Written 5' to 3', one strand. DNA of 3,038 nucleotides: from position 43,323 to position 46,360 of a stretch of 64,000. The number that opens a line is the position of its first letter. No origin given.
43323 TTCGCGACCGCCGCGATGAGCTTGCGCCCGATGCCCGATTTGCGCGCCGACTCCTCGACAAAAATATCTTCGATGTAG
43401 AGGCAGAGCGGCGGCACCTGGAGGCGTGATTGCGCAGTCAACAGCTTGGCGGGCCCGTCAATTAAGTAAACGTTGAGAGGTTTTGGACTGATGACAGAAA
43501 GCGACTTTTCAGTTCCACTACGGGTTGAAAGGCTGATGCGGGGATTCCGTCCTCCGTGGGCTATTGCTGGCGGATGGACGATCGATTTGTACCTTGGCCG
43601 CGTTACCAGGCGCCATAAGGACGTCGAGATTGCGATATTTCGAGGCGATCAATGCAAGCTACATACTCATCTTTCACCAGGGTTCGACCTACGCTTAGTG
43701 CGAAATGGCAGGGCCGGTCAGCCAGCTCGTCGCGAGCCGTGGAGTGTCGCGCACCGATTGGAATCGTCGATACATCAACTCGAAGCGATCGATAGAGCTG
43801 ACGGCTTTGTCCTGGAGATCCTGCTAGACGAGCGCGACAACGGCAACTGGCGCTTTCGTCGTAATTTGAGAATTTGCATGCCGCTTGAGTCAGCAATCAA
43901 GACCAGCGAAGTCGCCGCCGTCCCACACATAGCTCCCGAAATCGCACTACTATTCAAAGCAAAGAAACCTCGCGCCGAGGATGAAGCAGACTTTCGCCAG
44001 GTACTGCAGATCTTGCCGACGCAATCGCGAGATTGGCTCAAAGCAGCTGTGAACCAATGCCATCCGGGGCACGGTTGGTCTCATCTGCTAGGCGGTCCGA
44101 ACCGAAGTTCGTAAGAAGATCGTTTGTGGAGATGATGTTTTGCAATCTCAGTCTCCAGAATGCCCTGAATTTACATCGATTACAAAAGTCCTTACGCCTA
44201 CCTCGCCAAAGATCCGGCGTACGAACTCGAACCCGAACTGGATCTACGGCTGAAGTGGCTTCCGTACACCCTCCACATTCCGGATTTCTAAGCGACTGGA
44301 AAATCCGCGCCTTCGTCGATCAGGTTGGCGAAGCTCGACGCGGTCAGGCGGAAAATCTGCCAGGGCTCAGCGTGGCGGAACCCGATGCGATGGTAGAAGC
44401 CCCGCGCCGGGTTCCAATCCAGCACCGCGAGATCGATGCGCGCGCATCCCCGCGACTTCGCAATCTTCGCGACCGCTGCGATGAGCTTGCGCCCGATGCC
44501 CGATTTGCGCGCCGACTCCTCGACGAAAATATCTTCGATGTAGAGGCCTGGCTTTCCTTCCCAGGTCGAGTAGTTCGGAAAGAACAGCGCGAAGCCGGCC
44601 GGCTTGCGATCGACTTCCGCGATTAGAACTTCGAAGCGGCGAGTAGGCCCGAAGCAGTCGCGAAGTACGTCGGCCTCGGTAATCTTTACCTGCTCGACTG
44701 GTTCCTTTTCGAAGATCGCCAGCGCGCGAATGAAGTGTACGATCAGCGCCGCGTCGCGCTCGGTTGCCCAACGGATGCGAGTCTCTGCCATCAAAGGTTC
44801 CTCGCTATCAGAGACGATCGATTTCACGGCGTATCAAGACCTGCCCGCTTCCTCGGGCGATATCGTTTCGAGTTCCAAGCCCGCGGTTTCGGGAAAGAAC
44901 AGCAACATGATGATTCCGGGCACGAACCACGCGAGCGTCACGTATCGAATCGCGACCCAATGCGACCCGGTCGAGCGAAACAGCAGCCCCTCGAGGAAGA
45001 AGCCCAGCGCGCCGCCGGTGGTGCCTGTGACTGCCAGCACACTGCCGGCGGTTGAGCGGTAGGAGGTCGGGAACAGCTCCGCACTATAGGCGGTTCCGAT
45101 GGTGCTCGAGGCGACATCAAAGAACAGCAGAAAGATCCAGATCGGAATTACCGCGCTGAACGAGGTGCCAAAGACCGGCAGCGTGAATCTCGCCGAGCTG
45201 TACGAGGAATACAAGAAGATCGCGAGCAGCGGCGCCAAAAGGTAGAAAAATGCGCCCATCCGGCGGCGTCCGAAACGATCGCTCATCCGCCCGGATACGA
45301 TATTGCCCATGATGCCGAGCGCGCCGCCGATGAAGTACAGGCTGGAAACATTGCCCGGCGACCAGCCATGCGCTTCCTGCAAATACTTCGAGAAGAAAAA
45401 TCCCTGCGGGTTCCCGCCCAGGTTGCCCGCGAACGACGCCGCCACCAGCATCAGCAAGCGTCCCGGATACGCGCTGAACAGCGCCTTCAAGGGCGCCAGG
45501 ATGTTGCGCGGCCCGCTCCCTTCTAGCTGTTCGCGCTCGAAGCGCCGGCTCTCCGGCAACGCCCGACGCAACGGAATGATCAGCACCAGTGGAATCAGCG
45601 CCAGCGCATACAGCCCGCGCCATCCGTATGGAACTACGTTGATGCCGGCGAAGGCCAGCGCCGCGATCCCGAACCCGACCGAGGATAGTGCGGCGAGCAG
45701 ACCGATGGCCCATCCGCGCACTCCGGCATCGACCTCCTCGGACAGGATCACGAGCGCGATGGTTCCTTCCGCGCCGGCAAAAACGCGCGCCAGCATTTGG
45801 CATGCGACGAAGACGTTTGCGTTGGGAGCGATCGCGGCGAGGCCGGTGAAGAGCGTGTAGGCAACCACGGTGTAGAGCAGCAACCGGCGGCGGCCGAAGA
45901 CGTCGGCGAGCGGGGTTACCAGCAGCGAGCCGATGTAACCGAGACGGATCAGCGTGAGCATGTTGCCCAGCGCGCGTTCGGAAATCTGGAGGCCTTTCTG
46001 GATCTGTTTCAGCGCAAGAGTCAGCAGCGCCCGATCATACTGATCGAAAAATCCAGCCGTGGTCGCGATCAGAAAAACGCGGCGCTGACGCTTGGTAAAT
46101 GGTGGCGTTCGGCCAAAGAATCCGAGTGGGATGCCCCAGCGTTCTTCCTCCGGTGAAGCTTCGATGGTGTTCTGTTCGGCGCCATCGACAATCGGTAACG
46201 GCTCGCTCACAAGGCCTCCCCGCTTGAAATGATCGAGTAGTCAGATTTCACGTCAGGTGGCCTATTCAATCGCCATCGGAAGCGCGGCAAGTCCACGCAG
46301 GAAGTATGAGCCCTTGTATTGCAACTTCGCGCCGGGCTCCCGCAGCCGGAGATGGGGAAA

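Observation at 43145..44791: AadB-family nucleotidyltransferase gene sitting between a GNAT gene and a duplicated fragment of the same GNAT gene, within a lower-GC islet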

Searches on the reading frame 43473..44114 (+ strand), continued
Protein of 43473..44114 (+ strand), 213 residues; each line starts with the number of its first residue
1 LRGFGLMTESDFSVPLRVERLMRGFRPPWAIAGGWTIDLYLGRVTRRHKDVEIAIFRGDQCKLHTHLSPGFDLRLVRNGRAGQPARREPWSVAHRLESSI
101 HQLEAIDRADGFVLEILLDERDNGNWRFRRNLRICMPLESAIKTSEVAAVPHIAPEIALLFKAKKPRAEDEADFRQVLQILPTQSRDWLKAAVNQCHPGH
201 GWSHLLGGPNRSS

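Call 43: find_encoding_contigs(protein=P0009, flank=4000, max_places=3)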
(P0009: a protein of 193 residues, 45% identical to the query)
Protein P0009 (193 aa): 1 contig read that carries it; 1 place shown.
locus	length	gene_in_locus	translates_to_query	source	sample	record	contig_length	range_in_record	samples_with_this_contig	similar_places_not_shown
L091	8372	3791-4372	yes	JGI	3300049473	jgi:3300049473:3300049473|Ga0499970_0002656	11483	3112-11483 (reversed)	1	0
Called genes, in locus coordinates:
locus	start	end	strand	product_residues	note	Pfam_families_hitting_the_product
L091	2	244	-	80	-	?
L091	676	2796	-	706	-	PF08126:Propeptide_C25 (weak), PF01364:Peptidase_C25, PF18962:Por_Secre_tail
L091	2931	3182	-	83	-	-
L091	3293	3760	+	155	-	PF13420:Acetyltransf_4 (weak), PF00583:Acetyltransf_1, PF13673:Acetyltransf_10 (weak), PF13508:Acetyltransf_7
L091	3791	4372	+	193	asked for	PF10706:Aminoglyc_resit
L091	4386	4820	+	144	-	PF08327:AHSA1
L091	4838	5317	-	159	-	PF00258:Flavodoxin_1, PF12641:Flavodoxin_3 (weak), PF12724:Flavodoxin_5, PF03358:FMN_red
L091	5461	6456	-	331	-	PF12697:Abhydrolase_6 (faint), PF01738:DLH, PF02129:Peptidase_S15 (faint), PF20434:BD-FAE, PF00561:Abhydrolase_1, PF12146:Hydrolase_4 (faint), PF00326:Peptidase_S9, PF07859:Abhydrolase_3 (faint)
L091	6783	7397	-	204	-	-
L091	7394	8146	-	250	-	PF02673:BacA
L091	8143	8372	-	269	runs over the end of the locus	PF01040:UbiA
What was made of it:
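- One 45%-identical homologue sits 31 nt after a GNAT gene (L091, call 43).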

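Call 44: find_encoding_contigs(protein=P0023, flank=4000, max_places=3)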
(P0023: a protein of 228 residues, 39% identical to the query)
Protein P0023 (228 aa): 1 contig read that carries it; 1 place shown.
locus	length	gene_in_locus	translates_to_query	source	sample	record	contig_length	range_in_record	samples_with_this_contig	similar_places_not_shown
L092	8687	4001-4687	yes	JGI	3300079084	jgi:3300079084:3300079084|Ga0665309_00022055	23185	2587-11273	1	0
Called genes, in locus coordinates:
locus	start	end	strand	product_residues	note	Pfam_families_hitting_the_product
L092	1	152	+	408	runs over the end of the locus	PF13148:DUF3987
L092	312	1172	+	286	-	PF26468:GIY_YIG_3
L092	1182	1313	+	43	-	-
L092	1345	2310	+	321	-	PF18731:HEPN_Swt1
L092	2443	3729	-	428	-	-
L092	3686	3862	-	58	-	-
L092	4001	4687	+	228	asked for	PF10706:Aminoglyc_resit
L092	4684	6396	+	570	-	PF01135:PCMT, PF00398:RrnaAD (weak), PF01596:Methyltransf_3 (weak), PF05175:MTS (weak), PF08704:GCD14, PF13649:Methyltransf_25, PF13847:Methyltransf_31, PF13671:AAA_33, +5 more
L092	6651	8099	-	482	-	-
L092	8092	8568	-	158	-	PF08281:Sigma70_r4_2, PF04545:Sigma70_r4, PF13384:HTH_23 (weak)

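Call 54: list_cluster_members(proteins=[P0174, window:43491-44111:+, window:43473-44111:+, window:44291-44791:-, window:44291-44827:-, window:43148-43441:-, P0001, P0020])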
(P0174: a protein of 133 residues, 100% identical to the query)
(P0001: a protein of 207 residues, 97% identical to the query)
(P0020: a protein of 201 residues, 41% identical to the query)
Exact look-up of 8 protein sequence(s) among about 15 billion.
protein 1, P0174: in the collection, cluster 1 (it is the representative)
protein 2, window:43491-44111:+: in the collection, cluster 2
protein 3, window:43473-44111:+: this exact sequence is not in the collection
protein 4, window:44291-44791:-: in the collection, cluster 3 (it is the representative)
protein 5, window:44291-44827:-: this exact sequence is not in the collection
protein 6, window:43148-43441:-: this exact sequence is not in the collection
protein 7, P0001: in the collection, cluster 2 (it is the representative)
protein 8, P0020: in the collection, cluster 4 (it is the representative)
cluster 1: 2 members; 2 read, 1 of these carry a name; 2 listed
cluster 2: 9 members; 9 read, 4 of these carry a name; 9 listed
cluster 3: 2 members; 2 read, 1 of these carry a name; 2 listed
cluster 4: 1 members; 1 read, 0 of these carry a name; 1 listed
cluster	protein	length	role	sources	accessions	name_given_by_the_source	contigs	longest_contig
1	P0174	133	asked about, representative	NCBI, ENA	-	-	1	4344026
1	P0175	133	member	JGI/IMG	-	hypothetical protein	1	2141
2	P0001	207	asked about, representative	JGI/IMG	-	Aminoglycoside-2''-adenylyltransferase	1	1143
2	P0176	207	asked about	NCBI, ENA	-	-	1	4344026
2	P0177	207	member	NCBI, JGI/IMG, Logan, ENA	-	hypothetical protein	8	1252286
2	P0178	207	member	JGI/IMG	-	aminoglycoside-2''-adenylyltransferase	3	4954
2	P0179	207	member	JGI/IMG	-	hypothetical protein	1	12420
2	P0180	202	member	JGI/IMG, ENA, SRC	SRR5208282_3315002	-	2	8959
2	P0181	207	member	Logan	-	-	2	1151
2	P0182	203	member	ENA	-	-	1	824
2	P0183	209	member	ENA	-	-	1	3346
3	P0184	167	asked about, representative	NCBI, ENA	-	-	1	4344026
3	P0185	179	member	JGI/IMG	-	GNAT superfamily N-acetyltransferase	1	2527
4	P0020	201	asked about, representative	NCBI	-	-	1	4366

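Call 73: search_protein_families(library=pfam, alignment_id=A6, max_evalue=0.0001)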
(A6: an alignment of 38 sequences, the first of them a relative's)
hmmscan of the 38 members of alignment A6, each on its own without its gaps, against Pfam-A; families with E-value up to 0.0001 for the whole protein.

A. member 1, P0028 (319 aa): 1 family
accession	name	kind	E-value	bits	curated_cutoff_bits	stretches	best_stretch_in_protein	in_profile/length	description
PF10706.15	Aminoglyc_resit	-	2.4e-08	34.7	21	1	135-183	7-55/149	Aminoglycoside-2''-adenylyltransferase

B. families by the number of members that match (of 38 scanned): 17 families
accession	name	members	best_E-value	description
PF10706.15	Aminoglyc_resit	37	1e-13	Aminoglycoside-2''-adenylyltransferase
PF00583.31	Acetyltransf_1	5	2.7e-16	Acetyltransferase (GNAT) family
PF13508.13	Acetyltransf_7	5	4.3e-15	Acetyltransferase (GNAT) domain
PF13673.13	Acetyltransf_10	5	4.2e-13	Acetyltransferase (GNAT) domain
PF00293.34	NUDIX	2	1e-14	NUDIX domain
PF08445.16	FR47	2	4.3e-07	FR47-like protein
PF04229.20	GrpB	1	3.9e-45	GrpB protein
PF04029.19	2-ph_phosp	1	1.3e-21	2-phosphosulpholactate phosphatase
PF13649.12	Methyltransf_25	1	1.2e-17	Methyltransferase domain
PF08241.18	Methyltransf_11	1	6e-17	Methyltransferase domain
PF08242.18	Methyltransf_12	1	3.6e-15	Methyltransferase domain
PF13489.12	Methyltransf_23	1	1.1e-14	Methyltransferase domain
PF06108.18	DUF952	1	1.2e-09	Protein of unknown function (DUF952)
PF20212.3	DUF6572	1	2.4e-09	Family of unknown function (DUF6572)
PF13238.12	AAA_18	1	4.6e-06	AAA domain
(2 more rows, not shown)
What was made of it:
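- On Pfam PF10706 (Aminoglyc_resit): 37 of 38 longer family members also match (call 73).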

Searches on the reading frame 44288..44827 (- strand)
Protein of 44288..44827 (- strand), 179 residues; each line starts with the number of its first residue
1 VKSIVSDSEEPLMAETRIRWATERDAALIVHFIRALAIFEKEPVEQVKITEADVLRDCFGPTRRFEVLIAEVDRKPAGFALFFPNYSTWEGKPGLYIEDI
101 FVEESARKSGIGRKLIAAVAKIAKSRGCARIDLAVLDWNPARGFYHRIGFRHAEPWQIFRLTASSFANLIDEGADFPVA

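Call 5: search_protein_families(library=pfam, proteins=[window:44288-44827:-], max_evalue=0.01)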
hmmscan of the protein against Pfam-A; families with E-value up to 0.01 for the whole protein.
window:44288-44827:- (179 aa): 4 families
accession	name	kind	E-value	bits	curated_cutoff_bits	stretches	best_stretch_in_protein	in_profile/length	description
PF00583.31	Acetyltransf_1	-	5.9e-19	68.9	20.7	1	39-150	8-116/116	Acetyltransferase (GNAT) family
PF13508.13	Acetyltransf_7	-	4e-14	53.2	27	1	66-151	4-83/84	Acetyltransferase (GNAT) domain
PF13673.13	Acetyltransf_10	-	1.1e-11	45.3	23.6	1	54-157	21-114/128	Acetyltransferase (GNAT) domain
PF08445.16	FR47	-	2e-06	28.1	22.1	1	96-153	23-80/86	FR47-like protein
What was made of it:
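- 44288..44791 (-): Intact SSAT-like GNAT acetyltransferase (167 aa). It is the last gene of the native MFS-GNAT pair. PF00583 scores 68.9 bits (call 5).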

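Call 6: search_protein_families(library=ncbifam, proteins=[window:44288-44827:-], max_evalue=0.01)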
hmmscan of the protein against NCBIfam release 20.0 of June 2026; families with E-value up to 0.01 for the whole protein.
window:44288-44827:- (179 aa): 28 families (the best 25 are shown)
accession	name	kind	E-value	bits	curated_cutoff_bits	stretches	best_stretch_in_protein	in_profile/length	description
NF038102.1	AAC_6p_III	exception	1.8e-09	37.9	305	1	17-162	9-153/156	tobramycin N-acetyltransferase AAC(6')-III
NF041716.1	HxA_phane_GNAT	equivalog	2.9e-09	37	250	1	17-160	3-150/152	cyclophane-containing RiPP N-acetyltransferase HaaN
NF043067.1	AAC_6p_group_E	equivalog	6e-09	35.9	140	1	67-159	40-136/140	aminoglycoside 6'-N-acetyltransferase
NF040503.1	resist_ArsN1a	equivalog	7.8e-09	35.5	170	1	18-152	1-135/159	arsinothricin resistance N-acetyltransferase ArsN1 family A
NF002959.0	PRK03624.1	equivalog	5.7e-08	32.6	124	1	97-154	75-133/147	GNAT family acetyltransferase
NF000487.1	stat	exception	1.1e-07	31.6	420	1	72-152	86-163/189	streptothricin N-acetyltransferase STAT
TIGR01575.1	rimI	equivalog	1.6e-07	31.5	86.4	1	56-153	24-115/132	ribosomal protein S18-alanine N-acetyltransferase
NF053587.1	SpmdActasePaiA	equivalog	1.2e-05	25.2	250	1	92-153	88-150/172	spermidine/spermine N(1)-acetyltransferase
TIGR03103.1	trio_acet_GNAT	equivalog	1.8e-05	23.5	569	1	102-158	163-220/547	N-acetylglutaminylglutamine synthetase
NF000021.4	AAC_6p_Serra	exception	3e-05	23.8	310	1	80-135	61-120/146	aminoglycoside 6'-N-acetyltransferase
NF000140.3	AAC_6p_Salmo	exception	5.3e-05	23.5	270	1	90-132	71-113/145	cryptic aminoglycoside N-acetyltransferase AAC(6')-Iy/Iaa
NF033374.6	AAC_6p_Id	exception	5.8e-05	23.2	320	1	74-160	53-143/149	aminoglycoside N-acetyltransferase AAC(6')-Id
NF033083.0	AAC_3_I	equivalog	0.0001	22.5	200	1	94-151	77-135/145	AAC(3)-I family aminoglycoside N-acetyltransferase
NF040501.1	resist_ArsN2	equivalog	0.00011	21.9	125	1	100-154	54-105/133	arsenic resistance N-acetyltransferase ArsN2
NF000110.2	AAC_6p_If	exception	0.00018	21.7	300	1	89-160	67-139/144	aminoglycoside N-acetyltransferase AAC(6')-If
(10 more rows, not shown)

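Call 10: find_encoding_contigs(protein=window:44288-44791:-, flank=10000, max_places=10)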
Protein window:44288-44791:- (167 aa): no gene with exactly this product is on record in the collection.

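Call 36: search_protein_families(library=padloc, proteins=[window:44288-44791:-], max_evalue=1)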
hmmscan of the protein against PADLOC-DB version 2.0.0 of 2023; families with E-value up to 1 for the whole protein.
window:44288-44791:- (167 aa): 1 family
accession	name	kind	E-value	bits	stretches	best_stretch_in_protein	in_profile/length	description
PDLC04334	PDC-M02B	-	0.0075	13.3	1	87-128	156-197/345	-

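Call 51: search_solved_structures(query=window:44291-44791:-, max_evalue=0.001)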
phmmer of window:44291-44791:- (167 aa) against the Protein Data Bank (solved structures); distinct sequences matched with E-value up to 0.001: 41.
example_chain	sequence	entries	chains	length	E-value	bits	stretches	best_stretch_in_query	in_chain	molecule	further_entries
8xj9_A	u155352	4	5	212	1.7e-26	96.3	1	64-153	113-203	GCN5-related N-acetyltransferase 8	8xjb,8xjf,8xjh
8rmz_A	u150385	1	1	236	2.7e-26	95.7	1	64-153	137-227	GCN5-related N-acetyltransferase 8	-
7ovv_A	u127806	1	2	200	4.2e-26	95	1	64-151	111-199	Probable acetyltransferase NATA1-like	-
2fe7_A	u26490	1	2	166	2.3e-24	89.4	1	5-154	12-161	probable N-acetyltransferase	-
12jc_A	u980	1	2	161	5.2e-24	88.2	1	5-154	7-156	Thialysine Acetyltransferase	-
2bei_A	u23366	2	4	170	8.1e-24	87.6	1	2-149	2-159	Diamine acetyltransferase 2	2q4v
8xj5_A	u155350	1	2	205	1.1e-22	83.9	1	63-154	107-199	L-ornithine N5-acetyltransferase NATA1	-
8xbn_A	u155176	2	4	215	1.3e-22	83.7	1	63-154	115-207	L-ornithine N5-acetyltransferase NATA1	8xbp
7zhc_A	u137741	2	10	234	3e-19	72.8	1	64-153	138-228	N-acetyltransferase domain-containing protein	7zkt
2f5i_A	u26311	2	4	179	2.3e-18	69.9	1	1-152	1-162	Diamine acetyltransferase 1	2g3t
2b4d_A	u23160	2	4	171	2.3e-18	69.8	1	1-151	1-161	Diamine acetyltransferase 1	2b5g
2b3u_A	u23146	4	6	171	2.4e-18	69.8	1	1-151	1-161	Diamine acetyltransferase 1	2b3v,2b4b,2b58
2jev_A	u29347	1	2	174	2.5e-18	69.7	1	1-151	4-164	DIAMINE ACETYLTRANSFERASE 1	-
2fxf_A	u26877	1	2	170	5.2e-18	68.7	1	6-151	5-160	Diamine acetyltransferase 1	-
3bj7_A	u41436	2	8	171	7.1e-18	68.3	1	1-151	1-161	Diamine acetyltransferase 1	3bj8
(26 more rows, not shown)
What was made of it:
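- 44288..44791 (-): The nearest PDB entries are GNAT8/NATA1, thialysine acetyltransferase and SSAT1/2, at E 1e-18 to 1e-26 (call 51).
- On SSAT-like diamine/thialysine N-acetyltransferase (GNAT): E 1e-26 to plant GNAT8/NATA1 (call 51).
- Closest known: SSAT / thialysine N-acetyltransferase family of GNATs. Same: The match covers the full length at E 1e-17 to 1e-26 (call 51), and the acetyl-CoA motif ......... is present.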

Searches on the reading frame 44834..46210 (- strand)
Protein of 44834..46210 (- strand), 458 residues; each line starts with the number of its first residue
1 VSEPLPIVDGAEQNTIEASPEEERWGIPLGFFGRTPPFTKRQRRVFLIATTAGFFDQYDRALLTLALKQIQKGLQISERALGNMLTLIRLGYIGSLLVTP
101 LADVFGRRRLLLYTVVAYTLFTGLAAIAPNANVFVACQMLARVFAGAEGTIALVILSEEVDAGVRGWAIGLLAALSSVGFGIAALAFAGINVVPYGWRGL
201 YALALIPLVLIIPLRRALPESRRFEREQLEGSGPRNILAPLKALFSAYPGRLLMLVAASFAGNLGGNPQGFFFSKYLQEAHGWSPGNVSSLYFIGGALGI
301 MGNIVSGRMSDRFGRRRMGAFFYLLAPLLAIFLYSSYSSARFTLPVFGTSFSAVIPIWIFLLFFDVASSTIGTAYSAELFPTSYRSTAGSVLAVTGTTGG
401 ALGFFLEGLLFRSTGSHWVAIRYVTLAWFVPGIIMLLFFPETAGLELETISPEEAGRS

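Call 5: search_protein_families(library=pfam, proteins=[window:44834-46210:-], max_evalue=0.01)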
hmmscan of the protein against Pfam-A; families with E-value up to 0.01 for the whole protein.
window:44834-46210:- (458 aa): 2 families
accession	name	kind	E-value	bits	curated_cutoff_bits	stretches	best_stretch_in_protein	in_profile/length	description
PF07690.21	MFS_1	-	5.2e-33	114.8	33.4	2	51-359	3-316/347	Major Facilitator Superfamily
PF00083.30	Sugar_tr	-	5.4e-26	91.9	22.3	2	240-451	241-449/452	Sugar (and other) transporter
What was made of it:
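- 44834..46210 (-): MFS transporter, 6 nt upstream of GNAT. It was used as the anchor for the orthologous loci. PF07690 scores 114.8 bits (call 5).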

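Call 6: search_protein_families(library=ncbifam, proteins=[window:44834-46210:-], max_evalue=0.01)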
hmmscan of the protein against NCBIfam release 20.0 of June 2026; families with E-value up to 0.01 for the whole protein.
window:44834-46210:- (458 aa): 32 families (the best 25 are shown)
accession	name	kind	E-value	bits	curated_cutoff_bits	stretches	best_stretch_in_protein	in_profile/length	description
TIGR00895.1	2A0115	subfamily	4.6e-36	124.6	418.55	2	36-238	9-208/398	aromatic acid/H+ symport family MFS transporter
NF003024.0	PRK03893.1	subfamily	4.2e-23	81.9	604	2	39-231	16-208/497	sialate:H+ symport family MFS transporter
TIGR00898.1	2A0119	subfamily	7.4e-22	77.8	550.75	2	91-228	138-272/506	cation transport protein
TIGR00883.1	2A0106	subfamily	9.5e-19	67.7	443.45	1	93-428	50-395/400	metabolite/H+ symporter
TIGR00891.1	2A0112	subfamily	3.4e-18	65.9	552.9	1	38-228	6-198/405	sialate:H+ symport family MFS transporter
NF052357.1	GlucTporGlcPStph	equivalog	2.9e-17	62.6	750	1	42-237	5-200/445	glucose transporter GlcP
NF008963.0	PRK12307.1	equivalog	1.1e-16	61.1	637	1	39-429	13-398/426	MFS transporter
TIGR00879.1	SP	subfamily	2e-15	56.4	237.8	2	232-450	294-510/510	sugar porter family MFS transporter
NF053813.1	MFS_TcaB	equivalog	1e-12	47.6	475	1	65-246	27-207/396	putative multidrug effflux MFS transporter TcaB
NF053517.1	HbztTptrPcaK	equivalog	1.9e-12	46.9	770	1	37-225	12-201/437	4-hydroxybenzoate transporter PcaK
NF008586.0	PRK11551.1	equivalog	5.5e-12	45.4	410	1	59-234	30-206/406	3-(3-hydroxy-phenyl)propionate transporter MhpT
TIGR00893.1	2A0114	subfamily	2.9e-11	42.9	395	2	251-438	216-398/399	D-galactonate transporter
TIGR00881.1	2A0104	subfamily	3.7e-10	39.4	407.75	1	58-205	9-157/379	phosphoglycerate transporter protein PgtP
TIGR00886.1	2A0108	subfamily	1.2e-09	37.8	311.7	1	64-399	22-364/368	NarK family nitrate/nitrite MFS transporter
TIGR00710.1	efflux_Bcr_CflA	subfamily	3.7e-09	36.5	200.9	1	66-414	27-359/385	Bcr/CflA family efflux MFS transporter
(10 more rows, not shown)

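Call 17: find_related_loci(query=window:44834-46210:-, collection=genome_contigs, flank=10000)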
Query window:44834-46210:- (458 aa) in genome_contigs; peptide patterns used: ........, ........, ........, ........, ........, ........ (x = any residue, [..] = any of these).
143 stretches matched a pattern; 61 encode a relative of the query (tblastn E <= 1e-3); 60 distinct loci.
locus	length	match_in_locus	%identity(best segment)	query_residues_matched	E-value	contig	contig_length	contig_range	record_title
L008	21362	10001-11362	93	1-454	0e+0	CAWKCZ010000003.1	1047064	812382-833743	MAG: uncultured delta proteobacterium isolate MFD05502.bin.2.98 genome assembly, contig: contig_23612, whole genome shot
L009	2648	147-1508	85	1-454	0e+0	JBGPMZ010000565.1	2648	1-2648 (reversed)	MAG: Candidatus Binataceae bacterium isolate OBJ_0618_7090110_226 k141_1649212_length_2648_cov_18.6669, whole genome sho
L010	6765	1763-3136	84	1-458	0e+0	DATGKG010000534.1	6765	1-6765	MAG TPA_asm: Candidatus Binataceae bacterium isolate SMAG_U9853 k141_611928, whole genome shotgun sequence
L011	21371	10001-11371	83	1-458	0e+0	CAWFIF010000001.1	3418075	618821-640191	MAG: uncultured delta proteobacterium isolate MFD02248.bin.1.46 genome assembly, contig: contig_107, whole genome shotgu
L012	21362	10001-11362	83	1-455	0e+0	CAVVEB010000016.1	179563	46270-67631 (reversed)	MAG: uncultured delta proteobacterium isolate MFD02248.bin.2.125 genome assembly, contig: contig_69587, whole genome sho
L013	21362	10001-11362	83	1-454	0e+0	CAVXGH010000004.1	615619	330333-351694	MAG: uncultured delta proteobacterium isolate MFD05512.bin.1.184 genome assembly, contig: contig_18880, whole genome sho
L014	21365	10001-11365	82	1-455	0e+0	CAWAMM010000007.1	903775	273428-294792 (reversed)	MAG: uncultured delta proteobacterium isolate MFD01716.bin.1.24 genome assembly, contig: contig_70799, whole genome shot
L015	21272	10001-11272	67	17-453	0e+0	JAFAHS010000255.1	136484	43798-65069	MAG: Deltaproteobacteria bacterium isolate CP_BE_BS_27 BE_BS_k147_4945693, whole genome shotgun sequence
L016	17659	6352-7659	63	1-454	0e+0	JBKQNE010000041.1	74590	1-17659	MAG: Candidatus Binataceae bacterium isolate LASAr3G3H3I__bin_44 LASAr3G3H3I_000000046140, whole genome shotgun sequence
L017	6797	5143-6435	63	6-454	0e+0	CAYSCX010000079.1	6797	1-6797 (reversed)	MAG TPA_asm: uncultured Candidatus Binatia bacterium isolate SRP119689_co1_338 genome assembly, contig: NODE_18288_lengt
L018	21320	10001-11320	63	5-453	2e-171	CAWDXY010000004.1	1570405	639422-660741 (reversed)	MAG: uncultured delta proteobacterium isolate MFD01248.bin.1.21 genome assembly, contig: contig_2914, whole genome shotg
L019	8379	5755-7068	62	6-456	2e-171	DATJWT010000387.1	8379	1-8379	MAG TPA_asm: Candidatus Binataceae bacterium isolate SMAG_U15106 k141_1737933, whole genome shotgun sequence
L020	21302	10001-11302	63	1-453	3e-171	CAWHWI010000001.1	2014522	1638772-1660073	MAG: uncultured delta proteobacterium isolate MFD04463.bin.1.219 genome assembly, contig: contig_17539, whole genome sho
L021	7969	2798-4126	62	1-455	5e-171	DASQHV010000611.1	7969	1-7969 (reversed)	MAG TPA_asm: Candidatus Acidiferrales bacterium isolate SMAG_U11842 k141_59365, whole genome shotgun sequence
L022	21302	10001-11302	62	1-453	1e-169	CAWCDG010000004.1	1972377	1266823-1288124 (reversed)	MAG: uncultured delta proteobacterium isolate MFD09286.bin.2.99 genome assembly, contig: contig_22845, whole genome shot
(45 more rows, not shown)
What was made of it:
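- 44834..46210 (-): Sixty related loci were found in Binataceae MAGs at 55-93% identity (call 17).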
